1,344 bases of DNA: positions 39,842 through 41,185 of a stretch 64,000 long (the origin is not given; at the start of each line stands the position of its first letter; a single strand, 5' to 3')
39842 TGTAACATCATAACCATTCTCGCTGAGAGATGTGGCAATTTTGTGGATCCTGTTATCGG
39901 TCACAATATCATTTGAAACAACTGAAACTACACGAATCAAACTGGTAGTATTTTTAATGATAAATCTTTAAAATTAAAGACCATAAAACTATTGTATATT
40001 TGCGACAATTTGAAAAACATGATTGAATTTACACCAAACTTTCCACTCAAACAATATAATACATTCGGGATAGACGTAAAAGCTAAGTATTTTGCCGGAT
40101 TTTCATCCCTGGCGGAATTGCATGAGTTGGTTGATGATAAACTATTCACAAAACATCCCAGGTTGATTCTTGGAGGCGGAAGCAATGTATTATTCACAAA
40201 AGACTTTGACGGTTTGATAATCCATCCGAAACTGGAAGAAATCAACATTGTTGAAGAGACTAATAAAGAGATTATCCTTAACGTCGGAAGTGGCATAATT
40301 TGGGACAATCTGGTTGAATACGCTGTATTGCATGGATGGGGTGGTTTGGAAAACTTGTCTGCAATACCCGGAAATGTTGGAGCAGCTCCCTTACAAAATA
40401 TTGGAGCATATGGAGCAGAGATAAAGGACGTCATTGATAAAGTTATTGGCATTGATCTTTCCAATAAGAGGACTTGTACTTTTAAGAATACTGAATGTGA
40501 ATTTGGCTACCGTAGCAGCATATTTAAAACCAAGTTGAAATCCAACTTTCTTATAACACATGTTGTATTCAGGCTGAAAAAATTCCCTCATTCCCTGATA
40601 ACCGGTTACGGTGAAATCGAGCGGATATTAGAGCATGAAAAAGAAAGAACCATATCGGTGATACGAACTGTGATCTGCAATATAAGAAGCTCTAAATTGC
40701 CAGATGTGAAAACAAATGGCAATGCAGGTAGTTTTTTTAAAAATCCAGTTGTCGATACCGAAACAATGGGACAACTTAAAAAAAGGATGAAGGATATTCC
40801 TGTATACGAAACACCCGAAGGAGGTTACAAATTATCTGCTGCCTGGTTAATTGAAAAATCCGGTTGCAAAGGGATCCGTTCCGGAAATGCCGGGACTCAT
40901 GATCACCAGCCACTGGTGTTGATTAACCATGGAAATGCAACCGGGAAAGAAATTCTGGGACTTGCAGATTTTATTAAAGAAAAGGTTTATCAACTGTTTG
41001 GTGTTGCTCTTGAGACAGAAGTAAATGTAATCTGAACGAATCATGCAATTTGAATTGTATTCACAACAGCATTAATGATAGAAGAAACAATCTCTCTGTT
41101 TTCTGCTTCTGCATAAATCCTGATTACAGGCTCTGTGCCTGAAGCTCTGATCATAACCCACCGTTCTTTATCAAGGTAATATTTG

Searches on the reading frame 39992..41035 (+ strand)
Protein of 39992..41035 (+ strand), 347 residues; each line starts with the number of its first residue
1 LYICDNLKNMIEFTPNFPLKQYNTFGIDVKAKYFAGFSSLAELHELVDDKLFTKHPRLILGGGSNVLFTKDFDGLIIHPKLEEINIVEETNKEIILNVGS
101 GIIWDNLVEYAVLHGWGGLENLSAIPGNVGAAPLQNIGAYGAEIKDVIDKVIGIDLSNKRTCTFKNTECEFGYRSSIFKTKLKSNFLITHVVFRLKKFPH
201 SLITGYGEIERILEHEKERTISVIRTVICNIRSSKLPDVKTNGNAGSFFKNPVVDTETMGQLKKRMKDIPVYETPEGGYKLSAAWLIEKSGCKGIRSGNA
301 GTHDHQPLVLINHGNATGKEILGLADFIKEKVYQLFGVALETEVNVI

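Call 58: search_protein_families(library=pfam, proteins=[window:39992-41035:+], max_evalue=0.00001)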
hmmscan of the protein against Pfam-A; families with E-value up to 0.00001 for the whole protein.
window:39992-41035:+ (347 aa): 2 families
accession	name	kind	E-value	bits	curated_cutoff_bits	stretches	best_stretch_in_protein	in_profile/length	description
PF02873.21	MurB_C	-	8.5e-27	93.7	27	1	224-347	2-99/99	UDP-N-acetylenolpyruvoylglucosamine reductase, C-terminal domain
PF01565.28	FAD_binding_4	-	1.7e-15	57.4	26.4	1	38-151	8-123/139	FAD binding domain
